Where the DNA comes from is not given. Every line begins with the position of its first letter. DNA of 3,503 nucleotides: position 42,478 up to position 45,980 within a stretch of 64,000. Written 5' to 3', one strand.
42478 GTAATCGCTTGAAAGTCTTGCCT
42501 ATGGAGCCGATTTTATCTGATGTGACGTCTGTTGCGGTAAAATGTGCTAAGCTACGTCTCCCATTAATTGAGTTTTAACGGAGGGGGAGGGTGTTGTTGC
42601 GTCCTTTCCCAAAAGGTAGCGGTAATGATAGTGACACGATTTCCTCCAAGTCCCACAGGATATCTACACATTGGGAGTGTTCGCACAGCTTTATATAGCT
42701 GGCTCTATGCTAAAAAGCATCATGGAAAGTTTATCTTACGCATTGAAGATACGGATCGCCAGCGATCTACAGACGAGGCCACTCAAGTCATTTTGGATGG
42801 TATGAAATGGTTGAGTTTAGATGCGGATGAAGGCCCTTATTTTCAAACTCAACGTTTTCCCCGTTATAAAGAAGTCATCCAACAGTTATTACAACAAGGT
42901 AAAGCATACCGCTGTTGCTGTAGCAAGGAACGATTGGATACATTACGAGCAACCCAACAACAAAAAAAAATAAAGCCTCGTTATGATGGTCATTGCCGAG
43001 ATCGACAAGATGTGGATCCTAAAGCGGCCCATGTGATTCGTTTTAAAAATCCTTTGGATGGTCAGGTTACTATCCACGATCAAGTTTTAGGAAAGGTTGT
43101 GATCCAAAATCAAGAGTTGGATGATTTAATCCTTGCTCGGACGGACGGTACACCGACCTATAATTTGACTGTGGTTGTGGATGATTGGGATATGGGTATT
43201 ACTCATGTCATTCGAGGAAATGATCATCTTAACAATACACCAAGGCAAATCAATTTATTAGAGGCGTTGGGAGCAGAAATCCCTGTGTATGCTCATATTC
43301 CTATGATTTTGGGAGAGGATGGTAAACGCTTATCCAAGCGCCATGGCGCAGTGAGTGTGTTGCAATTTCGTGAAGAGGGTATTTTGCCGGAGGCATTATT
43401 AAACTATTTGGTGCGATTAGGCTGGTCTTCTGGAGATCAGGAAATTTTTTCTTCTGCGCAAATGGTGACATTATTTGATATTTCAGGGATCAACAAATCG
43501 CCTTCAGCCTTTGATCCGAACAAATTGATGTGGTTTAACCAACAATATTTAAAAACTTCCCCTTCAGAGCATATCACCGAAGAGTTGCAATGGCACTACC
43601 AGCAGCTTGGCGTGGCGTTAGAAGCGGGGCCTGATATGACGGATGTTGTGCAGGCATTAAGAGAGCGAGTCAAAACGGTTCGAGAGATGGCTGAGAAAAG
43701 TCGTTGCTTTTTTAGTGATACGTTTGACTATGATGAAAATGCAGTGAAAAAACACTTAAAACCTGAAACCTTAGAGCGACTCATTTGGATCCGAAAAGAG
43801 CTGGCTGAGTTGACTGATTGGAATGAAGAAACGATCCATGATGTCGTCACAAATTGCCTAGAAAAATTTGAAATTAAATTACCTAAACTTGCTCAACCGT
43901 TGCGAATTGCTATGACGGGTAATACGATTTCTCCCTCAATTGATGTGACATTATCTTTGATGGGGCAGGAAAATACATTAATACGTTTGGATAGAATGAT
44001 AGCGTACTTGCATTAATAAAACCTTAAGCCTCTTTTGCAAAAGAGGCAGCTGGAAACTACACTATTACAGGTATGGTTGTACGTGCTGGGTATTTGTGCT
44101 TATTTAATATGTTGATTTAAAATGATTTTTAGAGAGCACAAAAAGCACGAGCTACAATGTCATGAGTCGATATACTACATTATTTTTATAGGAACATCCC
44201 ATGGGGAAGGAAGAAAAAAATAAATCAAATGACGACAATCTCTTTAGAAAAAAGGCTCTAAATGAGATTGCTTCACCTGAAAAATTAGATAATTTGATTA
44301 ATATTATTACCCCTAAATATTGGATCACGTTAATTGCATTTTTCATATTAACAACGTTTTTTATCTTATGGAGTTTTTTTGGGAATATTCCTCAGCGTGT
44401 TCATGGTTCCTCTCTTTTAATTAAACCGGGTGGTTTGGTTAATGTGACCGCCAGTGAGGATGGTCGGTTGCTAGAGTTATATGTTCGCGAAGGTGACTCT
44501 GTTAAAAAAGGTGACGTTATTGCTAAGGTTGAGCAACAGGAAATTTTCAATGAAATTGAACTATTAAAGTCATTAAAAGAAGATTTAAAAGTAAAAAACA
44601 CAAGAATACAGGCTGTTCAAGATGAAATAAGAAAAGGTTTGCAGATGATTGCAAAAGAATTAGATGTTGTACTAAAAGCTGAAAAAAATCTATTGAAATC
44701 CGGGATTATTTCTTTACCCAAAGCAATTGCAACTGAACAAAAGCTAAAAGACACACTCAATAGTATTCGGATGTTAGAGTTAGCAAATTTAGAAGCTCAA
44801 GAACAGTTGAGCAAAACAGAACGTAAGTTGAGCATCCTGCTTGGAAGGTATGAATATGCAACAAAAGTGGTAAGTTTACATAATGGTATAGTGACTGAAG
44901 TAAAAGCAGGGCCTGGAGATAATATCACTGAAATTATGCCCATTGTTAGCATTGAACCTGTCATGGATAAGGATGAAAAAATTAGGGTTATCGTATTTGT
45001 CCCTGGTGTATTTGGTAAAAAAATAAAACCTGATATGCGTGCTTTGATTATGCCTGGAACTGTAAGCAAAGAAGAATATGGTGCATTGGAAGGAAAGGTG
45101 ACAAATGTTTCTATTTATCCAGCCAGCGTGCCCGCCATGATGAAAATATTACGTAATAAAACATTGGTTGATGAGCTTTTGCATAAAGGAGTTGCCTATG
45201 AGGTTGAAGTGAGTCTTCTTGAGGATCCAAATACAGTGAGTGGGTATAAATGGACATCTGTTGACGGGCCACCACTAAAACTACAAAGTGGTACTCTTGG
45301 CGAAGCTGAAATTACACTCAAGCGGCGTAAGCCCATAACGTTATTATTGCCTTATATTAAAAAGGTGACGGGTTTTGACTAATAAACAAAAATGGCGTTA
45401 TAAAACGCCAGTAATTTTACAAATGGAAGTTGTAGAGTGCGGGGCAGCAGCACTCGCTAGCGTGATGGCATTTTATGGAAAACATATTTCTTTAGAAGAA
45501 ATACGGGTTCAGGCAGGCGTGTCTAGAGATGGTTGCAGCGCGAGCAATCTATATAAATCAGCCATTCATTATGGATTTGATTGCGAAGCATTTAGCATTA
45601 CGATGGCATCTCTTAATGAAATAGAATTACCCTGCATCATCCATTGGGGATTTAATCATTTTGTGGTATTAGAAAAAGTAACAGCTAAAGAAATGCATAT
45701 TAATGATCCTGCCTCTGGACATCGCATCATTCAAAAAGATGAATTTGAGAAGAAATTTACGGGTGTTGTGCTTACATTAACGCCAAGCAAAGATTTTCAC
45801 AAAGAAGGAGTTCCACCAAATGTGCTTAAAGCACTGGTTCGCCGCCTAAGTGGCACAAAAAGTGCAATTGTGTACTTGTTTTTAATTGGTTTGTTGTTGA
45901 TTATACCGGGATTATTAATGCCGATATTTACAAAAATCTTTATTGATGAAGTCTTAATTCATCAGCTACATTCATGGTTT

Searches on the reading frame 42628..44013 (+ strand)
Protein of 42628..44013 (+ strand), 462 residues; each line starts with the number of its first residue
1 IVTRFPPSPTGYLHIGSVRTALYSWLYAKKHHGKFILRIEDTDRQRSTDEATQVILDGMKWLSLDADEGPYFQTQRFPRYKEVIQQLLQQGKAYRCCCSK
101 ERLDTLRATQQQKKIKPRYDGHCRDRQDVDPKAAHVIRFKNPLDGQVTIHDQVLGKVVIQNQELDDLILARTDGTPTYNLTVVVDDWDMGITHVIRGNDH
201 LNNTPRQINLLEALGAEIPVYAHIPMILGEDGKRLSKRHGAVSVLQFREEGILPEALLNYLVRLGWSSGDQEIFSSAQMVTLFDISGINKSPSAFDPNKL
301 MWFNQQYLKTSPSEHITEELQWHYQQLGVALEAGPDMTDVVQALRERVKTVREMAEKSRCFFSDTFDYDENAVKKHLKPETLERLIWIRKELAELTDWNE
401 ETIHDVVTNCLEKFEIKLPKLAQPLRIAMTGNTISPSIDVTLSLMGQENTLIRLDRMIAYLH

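Call 25: find_homologous_proteins(query=window:42628-44013:+, max_evalue=1e-100)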
Query window:42628-44013:+ (462 aa): 7998 proteins with E <= 1e-100 among 8000 candidates; the best 120 are listed.
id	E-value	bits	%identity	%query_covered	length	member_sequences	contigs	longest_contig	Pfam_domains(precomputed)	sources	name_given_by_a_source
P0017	0.0e+0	1066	100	100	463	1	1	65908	PF19269.5,PF00749.28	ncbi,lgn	-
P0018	2.9e-254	862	80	100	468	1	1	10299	PF19269.5,PF00749.28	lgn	-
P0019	1.1e-219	748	69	100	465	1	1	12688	PF19269.5,PF00749.28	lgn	-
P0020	6.7e-206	702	66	100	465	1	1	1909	PF19269.5,PF00749.28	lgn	-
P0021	1.8e-202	691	64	100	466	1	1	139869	PF19269.5,PF00749.28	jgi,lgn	-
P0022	4.0e-201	687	65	97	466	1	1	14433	PF19269.5,PF00749.28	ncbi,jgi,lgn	-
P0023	5.2e-200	683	64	98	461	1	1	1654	PF19269.5,PF00749.28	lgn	-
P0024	7.0e-199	679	64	99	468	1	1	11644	PF19269.5,PF00749.28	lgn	-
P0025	3.7e-198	677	64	99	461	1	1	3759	PF19269.5,PF00749.28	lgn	-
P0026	4.4e-198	677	63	100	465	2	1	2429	PF19269.5,PF00749.28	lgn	-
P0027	5.3e-198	676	64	99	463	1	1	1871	PF19269.5,PF00749.28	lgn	-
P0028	1.4e-197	675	62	99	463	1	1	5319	PF19269.5,PF00749.28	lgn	-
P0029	5.6e-197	673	64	98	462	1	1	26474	PF19269.5,PF00749.28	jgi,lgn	-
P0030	5.8e-197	673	63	99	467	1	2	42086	PF19269.5,PF00749.28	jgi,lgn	jgi:glutamyl-tRNA synthetase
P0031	8.1e-197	672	64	98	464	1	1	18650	PF19269.5,PF00749.28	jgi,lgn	-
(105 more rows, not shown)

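Call 27: find_encoding_contigs(protein=P0018, flank=10000, max_places=3)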
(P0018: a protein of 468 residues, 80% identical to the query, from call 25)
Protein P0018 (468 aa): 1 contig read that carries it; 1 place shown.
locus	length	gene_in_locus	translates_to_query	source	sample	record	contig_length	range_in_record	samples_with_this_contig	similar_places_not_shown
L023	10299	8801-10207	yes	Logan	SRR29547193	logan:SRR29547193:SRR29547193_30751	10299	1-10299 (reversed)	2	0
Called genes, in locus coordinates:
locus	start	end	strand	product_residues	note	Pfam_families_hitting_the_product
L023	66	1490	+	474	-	PF02113:Peptidase_S13, PF13354:Beta-lactamase2 (faint)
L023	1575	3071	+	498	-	-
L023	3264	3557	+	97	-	-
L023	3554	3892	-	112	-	PF00543:P-II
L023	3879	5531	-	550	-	PF00795:CN_hydrolase, PF02540:NAD_synthase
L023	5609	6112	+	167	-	PF07963:N_methyl (weak), PF12019:GspH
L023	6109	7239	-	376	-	PF02230:Abhydrolase_2 (faint), PF12146:Hydrolase_4, PF12697:Abhydrolase_6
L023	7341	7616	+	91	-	PF20535:DUF6750 (weak)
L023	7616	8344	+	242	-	PF03009:GDPD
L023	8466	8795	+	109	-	-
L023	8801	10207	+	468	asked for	PF00749:tRNA-synt_1c, PF19269:Anticodon_2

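Call 28: find_encoding_contigs(protein=P0019, flank=10000, max_places=3)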
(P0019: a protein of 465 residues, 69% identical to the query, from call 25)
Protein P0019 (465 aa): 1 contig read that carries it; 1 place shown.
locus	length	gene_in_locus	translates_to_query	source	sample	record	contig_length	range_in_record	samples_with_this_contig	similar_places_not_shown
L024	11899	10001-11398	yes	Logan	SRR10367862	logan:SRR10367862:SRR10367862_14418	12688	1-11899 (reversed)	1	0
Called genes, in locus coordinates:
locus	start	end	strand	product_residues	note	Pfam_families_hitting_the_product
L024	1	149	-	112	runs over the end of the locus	PF00543:P-II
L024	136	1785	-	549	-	PF00795:CN_hydrolase, PF02540:NAD_synthase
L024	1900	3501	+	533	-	PF25323:6TM_PilS, PF00512:HisKA, PF02518:HATPase_c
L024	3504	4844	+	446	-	PF00072:Response_reg, PF00158:Sigma54_activat, PF14532:Sigma54_activ_2, PF25601:AAA_lid_14, PF02954:HTH_8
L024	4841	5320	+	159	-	PF07963:N_methyl (weak), PF12019:GspH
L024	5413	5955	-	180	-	PF07963:N_methyl (weak), PF12019:GspH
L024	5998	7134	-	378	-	PF02230:Abhydrolase_2 (faint), PF12146:Hydrolase_4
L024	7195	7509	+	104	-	PF20535:DUF6750 (weak)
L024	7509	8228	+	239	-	PF03009:GDPD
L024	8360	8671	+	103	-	-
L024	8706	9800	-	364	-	PF13173:AAA_14, PF13635:DUF4143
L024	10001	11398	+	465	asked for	PF00749:tRNA-synt_1c, PF19269:Anticodon_2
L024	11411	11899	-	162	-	?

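Call 29: find_encoding_contigs(protein=P0017, flank=10000, max_places=3)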
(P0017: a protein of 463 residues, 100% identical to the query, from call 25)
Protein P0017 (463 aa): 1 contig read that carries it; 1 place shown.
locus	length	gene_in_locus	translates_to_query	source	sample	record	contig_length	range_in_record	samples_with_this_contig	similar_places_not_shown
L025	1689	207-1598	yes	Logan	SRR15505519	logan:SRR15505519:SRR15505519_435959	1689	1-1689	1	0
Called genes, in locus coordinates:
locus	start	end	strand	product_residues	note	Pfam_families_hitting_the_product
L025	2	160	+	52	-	?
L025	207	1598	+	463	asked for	PF00749:tRNA-synt_1c, PF19269:Anticodon_2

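Call 44: find_encoding_contigs(protein=P0021, flank=10000, max_places=2)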
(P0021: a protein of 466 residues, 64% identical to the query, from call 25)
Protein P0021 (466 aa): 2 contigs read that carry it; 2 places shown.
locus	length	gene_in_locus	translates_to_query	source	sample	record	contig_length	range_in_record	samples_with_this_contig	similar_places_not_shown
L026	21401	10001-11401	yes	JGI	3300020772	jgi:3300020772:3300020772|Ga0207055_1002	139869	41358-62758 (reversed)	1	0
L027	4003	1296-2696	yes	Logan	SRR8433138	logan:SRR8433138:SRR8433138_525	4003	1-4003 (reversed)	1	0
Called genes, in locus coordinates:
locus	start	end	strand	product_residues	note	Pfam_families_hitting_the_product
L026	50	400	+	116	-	-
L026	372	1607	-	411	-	PF00990:GGDEF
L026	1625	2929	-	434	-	PF00990:GGDEF, PF00563:EAL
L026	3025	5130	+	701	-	PF00282:Pyridoxal_deC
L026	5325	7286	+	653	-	PF00990:GGDEF, PF00563:EAL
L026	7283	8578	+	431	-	PF03349:Toluene_X, PF13505:OMP_b-brl (faint)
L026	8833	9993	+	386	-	PF01150:GDA1_CD39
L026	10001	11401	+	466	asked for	PF00749:tRNA-synt_1c, PF19269:Anticodon_2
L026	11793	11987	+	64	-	-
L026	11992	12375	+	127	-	-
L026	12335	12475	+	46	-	-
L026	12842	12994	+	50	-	-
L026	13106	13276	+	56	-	-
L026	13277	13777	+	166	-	-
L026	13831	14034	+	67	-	-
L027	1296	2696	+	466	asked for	PF00749:tRNA-synt_1c, PF19269:Anticodon_2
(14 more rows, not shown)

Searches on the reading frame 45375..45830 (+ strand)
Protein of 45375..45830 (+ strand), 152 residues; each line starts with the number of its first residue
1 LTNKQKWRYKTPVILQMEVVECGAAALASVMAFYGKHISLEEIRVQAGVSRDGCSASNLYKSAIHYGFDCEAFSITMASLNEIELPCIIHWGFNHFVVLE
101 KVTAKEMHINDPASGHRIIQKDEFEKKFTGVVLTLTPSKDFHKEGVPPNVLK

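Call 33: search_solved_structures(query=window:45375-45830:+, show_alignments=3, max_evalue=0.001)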
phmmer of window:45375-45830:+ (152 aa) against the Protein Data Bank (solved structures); distinct sequences matched with E-value up to 0.001: 12.
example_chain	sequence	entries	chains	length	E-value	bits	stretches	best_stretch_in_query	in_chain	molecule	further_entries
6mpz_A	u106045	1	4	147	3.2e-38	134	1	6-139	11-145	Double Glycine Motif Protease domain from AMS/PCAT Transporter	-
8hf4_A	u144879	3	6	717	1e-13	54.5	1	16-143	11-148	Transport/processing ATP-binding protein ComA | Competence factor transporting ATP-binding protein/permease ComA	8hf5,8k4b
8hf6_A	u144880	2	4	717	1e-13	54.5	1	16-143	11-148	Competence factor transporting ATP-binding protein/permease ComA | Transport/processing ATP-binding protein ComA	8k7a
8hf7_A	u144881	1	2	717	1e-13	54.5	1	16-143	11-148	Competence factor transporting ATP-binding protein/permease ComA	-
4s0f_A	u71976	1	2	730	4.7e-12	49.1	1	9-149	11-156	ABC-type bacteriocin transporter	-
4ry2_A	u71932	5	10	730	4.7e-12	49.1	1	9-149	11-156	ABC-type bacteriocin transporter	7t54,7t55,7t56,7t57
8vp3_A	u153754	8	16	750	4.9e-12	49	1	9-149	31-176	ABC-type bacteriocin transporter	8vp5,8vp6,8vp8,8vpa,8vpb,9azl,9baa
7n87_A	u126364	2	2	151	1.1e-11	48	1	8-143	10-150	ABC-type bacteriocin transporter | Peptidase C39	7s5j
3k8u_A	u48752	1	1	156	1.3e-11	47.6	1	7-141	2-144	Putative ABC transporter, ATP-binding protein ComA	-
6v9z_A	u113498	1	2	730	8.7e-11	45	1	9-149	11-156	ABC-type bacteriocin transporter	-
8vp9_A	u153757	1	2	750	1.1e-10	44.7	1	10-149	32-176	ABC-type bacteriocin transporter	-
5xe8_A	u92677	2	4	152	1.1e-10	44.6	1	13-141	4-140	Putative ABC transporter, ATP-binding protein ComA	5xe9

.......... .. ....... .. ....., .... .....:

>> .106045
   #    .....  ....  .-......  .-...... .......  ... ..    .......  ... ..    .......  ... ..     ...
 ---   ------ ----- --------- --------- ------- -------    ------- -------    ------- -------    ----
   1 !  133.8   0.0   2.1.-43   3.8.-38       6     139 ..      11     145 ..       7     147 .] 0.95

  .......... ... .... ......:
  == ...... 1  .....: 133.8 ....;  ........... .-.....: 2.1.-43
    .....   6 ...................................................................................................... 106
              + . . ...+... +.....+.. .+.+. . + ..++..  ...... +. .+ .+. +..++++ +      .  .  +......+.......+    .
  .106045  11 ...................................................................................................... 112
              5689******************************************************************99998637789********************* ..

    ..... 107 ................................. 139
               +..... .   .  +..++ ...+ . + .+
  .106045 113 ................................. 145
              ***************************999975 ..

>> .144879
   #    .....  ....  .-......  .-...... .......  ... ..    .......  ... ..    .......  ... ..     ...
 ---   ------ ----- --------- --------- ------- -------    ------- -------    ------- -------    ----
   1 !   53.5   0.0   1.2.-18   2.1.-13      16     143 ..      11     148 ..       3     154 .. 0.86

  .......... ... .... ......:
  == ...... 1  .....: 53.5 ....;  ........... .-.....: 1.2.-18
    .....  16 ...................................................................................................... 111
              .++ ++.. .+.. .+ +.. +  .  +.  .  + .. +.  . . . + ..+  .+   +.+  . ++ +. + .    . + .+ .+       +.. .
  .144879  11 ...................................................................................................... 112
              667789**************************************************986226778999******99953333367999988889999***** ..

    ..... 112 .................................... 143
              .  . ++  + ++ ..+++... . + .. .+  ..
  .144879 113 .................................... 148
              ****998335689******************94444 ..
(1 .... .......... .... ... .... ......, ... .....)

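Call 67: search_protein_families(library=pfam, proteins=[window:45375-45830:+], max_evalue=10)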
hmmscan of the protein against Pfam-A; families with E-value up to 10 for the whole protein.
window:45375-45830:+ (152 aa): 2 families
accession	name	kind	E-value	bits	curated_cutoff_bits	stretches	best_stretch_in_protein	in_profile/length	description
PF03412.21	Peptidase_C39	-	3.5e-39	134.1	22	1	11-139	2-132/133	Peptidase C39 family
PF13529.12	Peptidase_C39_2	-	0.008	17.2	24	1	21-61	15-72/143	Peptidase_C39 like family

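Call 70: find_related_loci(query=A1, collection=metagenome_contigs, flank=10000)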
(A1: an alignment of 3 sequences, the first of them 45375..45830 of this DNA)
Query A1 (152 aa) in metagenome_contigs; peptide patterns used: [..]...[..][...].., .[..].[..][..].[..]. (x = any residue, [..] = any of these).
600 stretches matched a pattern (row limit reached: there are more); 571 encode a relative of the query (tblastn E <= 1e-3); the best 80 are kept; 80 distinct loci.
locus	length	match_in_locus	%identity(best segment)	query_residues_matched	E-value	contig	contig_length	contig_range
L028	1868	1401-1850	51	2-151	2e-51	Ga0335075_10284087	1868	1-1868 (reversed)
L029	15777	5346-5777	51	8-151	1e-49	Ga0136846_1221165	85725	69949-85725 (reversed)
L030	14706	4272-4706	50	8-152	1e-48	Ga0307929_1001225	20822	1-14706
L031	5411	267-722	51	1-152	1e-48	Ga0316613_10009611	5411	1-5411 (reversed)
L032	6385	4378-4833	51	1-152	8e-49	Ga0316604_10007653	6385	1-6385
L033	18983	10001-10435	50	8-152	2e-48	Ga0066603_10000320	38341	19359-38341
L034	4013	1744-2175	51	8-151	7e-48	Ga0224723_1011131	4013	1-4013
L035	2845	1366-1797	51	8-151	1e-47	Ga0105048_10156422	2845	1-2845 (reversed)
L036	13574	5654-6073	53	10-149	1e-47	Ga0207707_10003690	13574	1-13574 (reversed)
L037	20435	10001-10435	49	7-151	2e-47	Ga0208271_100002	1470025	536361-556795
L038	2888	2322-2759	51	7-149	1e-47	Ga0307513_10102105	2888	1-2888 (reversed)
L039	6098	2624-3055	51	8-151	1e-47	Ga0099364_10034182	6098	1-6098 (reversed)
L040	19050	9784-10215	49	8-151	3e-47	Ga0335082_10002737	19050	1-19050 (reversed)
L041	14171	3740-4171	48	8-151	2e-47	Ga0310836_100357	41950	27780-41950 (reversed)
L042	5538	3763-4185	52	5-145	5e-47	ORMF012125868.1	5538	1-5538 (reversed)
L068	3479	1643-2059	51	8-145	1e-45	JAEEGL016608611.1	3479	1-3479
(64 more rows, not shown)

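Call 73: search_protein_families(library=pfam, proteins=[L068:426-668:+], max_evalue=0.01)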
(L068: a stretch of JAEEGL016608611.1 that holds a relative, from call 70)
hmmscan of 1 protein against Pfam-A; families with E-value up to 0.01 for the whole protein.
L068:426-668:+ (81 aa): 2 families
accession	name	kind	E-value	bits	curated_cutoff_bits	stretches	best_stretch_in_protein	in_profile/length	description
PF01476.26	LysM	-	1.2e-17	64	20.9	1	33-75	1-42/43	LysM domain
PF23473.1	LysM3_LYK4_5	-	1.6e-05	25.3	29.3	1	32-65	4-37/48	LYK4/5 LysM3 domain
